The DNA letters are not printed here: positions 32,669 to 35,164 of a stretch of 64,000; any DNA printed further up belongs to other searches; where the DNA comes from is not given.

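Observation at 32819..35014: Full-length pyruvate formate-lyase homolog with the catalytic Cys-Cys replaced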

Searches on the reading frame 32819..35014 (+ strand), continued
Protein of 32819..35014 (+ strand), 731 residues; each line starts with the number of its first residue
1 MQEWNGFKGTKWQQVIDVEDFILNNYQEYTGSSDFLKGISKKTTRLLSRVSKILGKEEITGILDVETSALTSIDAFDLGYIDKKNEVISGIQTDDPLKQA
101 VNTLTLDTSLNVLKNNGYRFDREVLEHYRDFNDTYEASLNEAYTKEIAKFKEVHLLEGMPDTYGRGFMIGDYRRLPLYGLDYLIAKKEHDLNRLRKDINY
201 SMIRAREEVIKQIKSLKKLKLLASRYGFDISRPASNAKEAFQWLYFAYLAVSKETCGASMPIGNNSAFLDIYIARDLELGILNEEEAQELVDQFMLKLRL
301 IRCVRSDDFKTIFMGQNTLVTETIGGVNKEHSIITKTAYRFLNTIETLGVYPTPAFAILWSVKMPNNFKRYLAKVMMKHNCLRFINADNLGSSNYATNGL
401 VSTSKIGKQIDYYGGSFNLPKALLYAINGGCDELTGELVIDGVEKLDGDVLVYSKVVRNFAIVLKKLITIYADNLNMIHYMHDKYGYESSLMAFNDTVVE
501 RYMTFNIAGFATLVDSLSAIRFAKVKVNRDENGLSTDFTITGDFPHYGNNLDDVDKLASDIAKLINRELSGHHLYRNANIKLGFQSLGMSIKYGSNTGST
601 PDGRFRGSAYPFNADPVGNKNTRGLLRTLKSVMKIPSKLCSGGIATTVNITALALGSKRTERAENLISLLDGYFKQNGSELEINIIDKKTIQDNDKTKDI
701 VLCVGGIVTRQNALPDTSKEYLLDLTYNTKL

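Call 65: predict_structure(alignment_id=A1)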
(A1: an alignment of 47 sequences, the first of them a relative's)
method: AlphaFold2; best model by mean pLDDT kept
length: 731 residues; sequences in the alignment: 47
mean_pLDDT: 89.6   pTM: 0.90
mean pLDDT of the five models: 89.6, 88.6, 88.6, 86.6, 86.3
residues with pLDDT >= 90: 435; 70-90: 281; 50-70: 15; < 50: 0
segments of 3 or more residues with pLDDT < 50: none
pLDDT, mean of each block of 10 residues (from residue 1): 84 91 94 96 92 80 82 76 88 77 86 90 90 88 94 92 79 96 95 79 87 95 92 96 94 81 90 96 97 93 83 83 90 95 94 91 94 92 90 83 89 92 97 94 91 97 97 94 88 90 93 96 95 92 92 95 96 93 89 93 90 81 85 91 89 89 94 92 88 67 86 79 82 78
secondary structure, 60 per line:
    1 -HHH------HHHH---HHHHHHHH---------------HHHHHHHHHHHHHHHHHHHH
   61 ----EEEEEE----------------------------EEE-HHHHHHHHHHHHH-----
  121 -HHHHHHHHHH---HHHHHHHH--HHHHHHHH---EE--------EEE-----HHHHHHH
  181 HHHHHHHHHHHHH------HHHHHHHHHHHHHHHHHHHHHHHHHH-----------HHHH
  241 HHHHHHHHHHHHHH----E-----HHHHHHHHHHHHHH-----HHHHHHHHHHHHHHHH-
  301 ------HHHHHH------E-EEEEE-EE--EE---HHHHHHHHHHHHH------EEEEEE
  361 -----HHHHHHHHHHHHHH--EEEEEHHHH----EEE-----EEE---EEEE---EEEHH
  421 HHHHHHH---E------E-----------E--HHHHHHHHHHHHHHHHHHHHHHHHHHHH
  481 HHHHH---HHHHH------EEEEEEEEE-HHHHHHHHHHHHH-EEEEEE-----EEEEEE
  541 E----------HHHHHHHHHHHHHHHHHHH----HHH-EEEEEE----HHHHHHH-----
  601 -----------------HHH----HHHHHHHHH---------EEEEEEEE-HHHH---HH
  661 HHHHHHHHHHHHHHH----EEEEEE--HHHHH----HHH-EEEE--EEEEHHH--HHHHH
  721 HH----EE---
elements in order (helices of 4 or more, strands of 3 or more residues): H11-14 H18-25 H41-60 E65-70 E99-101 H103-115 H122-131 H135-142 H145-152 E166-168 H174-193 H200-225 H237-254 H265-278 H284-299 H307-312 E321-325 H336-348 E355-360 H366-379 E382-386 H387-390 E395-397 E403-405 E409-412 E416-418 H419-427 H453-485 H489-493 E500-508 H510-522 E524-529 E535-541 H552-570 E579-584 H589-595 H625-633 E643-650 H652-655 H659-675 E680-685 H688-692 E701-704 E707-710 H716-722

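Call 68: fold_search(model_id=the predicted structure, library=pdb)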
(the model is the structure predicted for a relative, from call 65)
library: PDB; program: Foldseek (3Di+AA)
matches with E <= 10: 171; with E <= 0.001: 73
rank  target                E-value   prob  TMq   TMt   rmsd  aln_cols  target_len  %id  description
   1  2pfl_A                4.9e-76  1.00  0.97  0.94   1.7       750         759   38  CRYSTAL STRUCTURE OF PFL FROM E.COLI (released 1999-12-15)
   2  1cm5_A                8.2e-76  1.00  0.97  0.94   1.8       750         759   38  CRYSTAL STRUCTURE OF C418A,C419A MUTANT OF PFL FROM E.COLI (released 1999-12-08)
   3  1mzo_A                6.9e-75  1.00  0.97  0.93   1.9       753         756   38  Crystal structure of pyruvate formate-lyase with pyruvate (released 2002-12-11)
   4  1qhm_A                9.4e-58  1.00  0.77  0.92   1.8       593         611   41  ESCHERICHIA COLI PYRUVATE FORMATE LYASE LARGE DOMAIN (released 2000-05-24)
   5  1r8w_A                6.3e-35  1.00  0.80  0.74   6.5       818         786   19  Native structure of the B12-independent glycerol dehydratase from clostridium butyricum (released 2004-06-01)
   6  6xs4_A                2.7e-34  1.00  0.77  0.70  11.0       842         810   18  Crystal structure of glycyl radical enzyme ECL_02896 from Enterobacter cloacae subsp. cloacae (released 2020-08-12)
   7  6vxc_A                9.9e-34  1.00  0.78  0.73   7.9       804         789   17  Crystal structure of hydroxyproline dehydratase (HypD) from Clostridioides difficile (released 2020-04-08)
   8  8id7                  3.3e-33  1.00  0.75  0.68  11.2       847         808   17  Crystal structure of YbiW in complex with 1,5-anhydroglucitol-6-phosphate in Escherichia coli (released 2024-10-02)
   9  5i2g_B                4.3e-33  1.00  0.78  0.72   9.4       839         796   17  1,2-propanediol Dehydration in Roseburia inulinivorans; Structural Basis for Substrate and Enantiomer Selectivity (released 2016-06-01)
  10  5i2g_A                2.1e-32  1.00  0.81  0.74   4.8       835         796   16  1,2-propanediol Dehydration in Roseburia inulinivorans; Structural Basis for Substrate and Enantiomer Selectivity (released 2016-06-01)
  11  5i2a_A                2.6e-32  1.00  0.78  0.69   9.7       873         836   16  1,2-propanediol Dehydration in Roseburia inulinivorans; Structural Basis for Substrate and Enantiomer Selectivity (released 2016-06-01)
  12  9rcq_A                5.5e-32  1.00  0.78  0.70  10.2       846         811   16  1,2-propanediol dehydratase with no ligand additives (released 2025-06-11)
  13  9rco_A                5.7e-32  1.00  0.80  0.74   4.7       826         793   16  1,2-propanediol dehydratase with 0.1 % glycerol additive (released 2025-06-11)
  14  5i2a_B                1.4e-31  1.00  0.79  0.69  10.2       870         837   16  1,2-propanediol Dehydration in Roseburia inulinivorans; Structural Basis for Substrate and Enantiomer Selectivity (released 2016-06-01)
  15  9rcp_B                1.5e-31  1.00  0.80  0.74   4.7       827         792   16  1,2-propanediol dehydratase with 0.1 % 1,3-propanediol additive (released 2025-06-11)
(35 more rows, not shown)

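Call 72: find_encoding_contigs(protein=P0045, flank=6000, max_places=2)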
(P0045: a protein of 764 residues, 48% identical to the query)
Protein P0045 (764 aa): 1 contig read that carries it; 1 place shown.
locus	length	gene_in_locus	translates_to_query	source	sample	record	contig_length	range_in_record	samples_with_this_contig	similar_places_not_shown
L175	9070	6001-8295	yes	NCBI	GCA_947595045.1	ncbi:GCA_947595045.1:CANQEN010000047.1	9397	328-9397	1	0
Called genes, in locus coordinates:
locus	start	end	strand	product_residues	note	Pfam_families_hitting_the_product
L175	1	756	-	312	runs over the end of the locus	PF02661:Fic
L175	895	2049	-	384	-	PF01098:FTSW_RODA_SPOVE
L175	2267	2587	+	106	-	-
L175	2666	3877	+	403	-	PF00512:HisKA, PF02518:HATPase_c, PF13589:HATPase_c_3 (weak)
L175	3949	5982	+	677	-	PF22745:Nlig-Ia, PF01653:DNA_ligase_aden, PF03120:OB_DNA_ligase, PF03119:DNA_ligase_ZBD, PF12826:HHH_2, PF14520:HHH_5, PF00533:BRCT, PF12738:PTCB-BRCT (weak)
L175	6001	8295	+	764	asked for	PF02901:PFL-like, PF01228:Gly_radical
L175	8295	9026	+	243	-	PF13353:Fer4_12, PF04055:Radical_SAM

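Call 86: search_protein_representatives(alignment_id=A1)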
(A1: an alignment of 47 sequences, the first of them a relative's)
Query: 47 sequences, 736 profile positions. Proteins with E-value up to 0.001 (for the whole library): 9206; up to 1e-10: 4897; up to 1e-30: 893. The best 150 are listed.
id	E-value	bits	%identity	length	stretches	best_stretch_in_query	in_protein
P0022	0.0e+00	1253.0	-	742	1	1-736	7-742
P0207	3.8e-255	864.9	-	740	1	1-735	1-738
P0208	2.1e-240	816.1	-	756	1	5-735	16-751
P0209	6.7e-219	745.0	-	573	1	2-568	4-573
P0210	5.5e-214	728.8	-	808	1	15-736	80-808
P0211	9.0e-212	721.5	-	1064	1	17-734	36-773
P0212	4.2e-210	715.9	-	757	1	2-735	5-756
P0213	1.8e-199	680.8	-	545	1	149-663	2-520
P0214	4.8e-198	676.1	-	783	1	3-735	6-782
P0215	4.0e-189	646.6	-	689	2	3-587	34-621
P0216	2.7e-187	640.5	-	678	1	185-736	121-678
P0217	3.4e-187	640.2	-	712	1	202-735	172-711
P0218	5.9e-184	629.5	-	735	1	205-735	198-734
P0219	5.3e-170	583.4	-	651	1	230-736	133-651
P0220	3.0e-167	574.3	-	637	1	15-621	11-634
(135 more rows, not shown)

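Call 91: find_encoding_contigs(protein=P0026, flank=7000, max_places=2)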
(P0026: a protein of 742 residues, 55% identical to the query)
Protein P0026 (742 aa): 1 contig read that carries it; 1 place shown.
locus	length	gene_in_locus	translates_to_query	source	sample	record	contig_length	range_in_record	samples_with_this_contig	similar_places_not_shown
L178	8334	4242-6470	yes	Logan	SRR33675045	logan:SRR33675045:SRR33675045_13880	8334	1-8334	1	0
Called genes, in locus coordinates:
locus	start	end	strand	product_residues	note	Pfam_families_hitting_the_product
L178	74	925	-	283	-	PF00149:Metallophos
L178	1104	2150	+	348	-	PF13240:Zn_Ribbon_1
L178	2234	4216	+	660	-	PF22745:Nlig-Ia, PF01653:DNA_ligase_aden, PF03120:OB_DNA_ligase, PF03119:DNA_ligase_ZBD, PF12826:HHH_2, PF14520:HHH_5, PF00533:BRCT, PF12738:PTCB-BRCT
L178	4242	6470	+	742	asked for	PF02901:PFL-like, PF01228:Gly_radical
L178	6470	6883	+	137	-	-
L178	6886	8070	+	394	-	PF13472:Lipase_GDSL_2 (weak)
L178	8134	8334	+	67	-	?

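Call 94: find_encoding_contigs(protein=P0046, flank=6000, max_places=1)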
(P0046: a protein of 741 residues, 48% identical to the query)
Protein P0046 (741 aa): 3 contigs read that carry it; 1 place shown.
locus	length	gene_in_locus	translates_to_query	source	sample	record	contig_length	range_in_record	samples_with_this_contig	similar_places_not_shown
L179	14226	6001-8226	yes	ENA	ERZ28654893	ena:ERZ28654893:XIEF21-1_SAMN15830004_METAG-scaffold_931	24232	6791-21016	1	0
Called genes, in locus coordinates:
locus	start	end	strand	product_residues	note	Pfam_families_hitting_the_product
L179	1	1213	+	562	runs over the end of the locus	PF13365:Trypsin_2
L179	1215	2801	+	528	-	-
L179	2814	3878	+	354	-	PF13240:Zn_Ribbon_1 (weak)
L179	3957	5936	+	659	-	PF22745:Nlig-Ia, PF01653:DNA_ligase_aden, PF03120:OB_DNA_ligase, PF03119:DNA_ligase_ZBD, PF12826:HHH_2, PF14520:HHH_5 (weak), PF00533:BRCT, PF12738:PTCB-BRCT (weak)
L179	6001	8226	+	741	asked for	PF02901:PFL-like, PF01228:Gly_radical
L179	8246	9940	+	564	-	PF13529:Peptidase_C39_2 (weak)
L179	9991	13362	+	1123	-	PF01855:POR_N, PF17147:PFOR_II, PF01558:POR, PF10371:EKR (weak), PF12838:Fer4_7, PF13183:Fer4_8 (weak), PF13187:Fer4_9, PF02775:TPP_enzyme_C, +6 more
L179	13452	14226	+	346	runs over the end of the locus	-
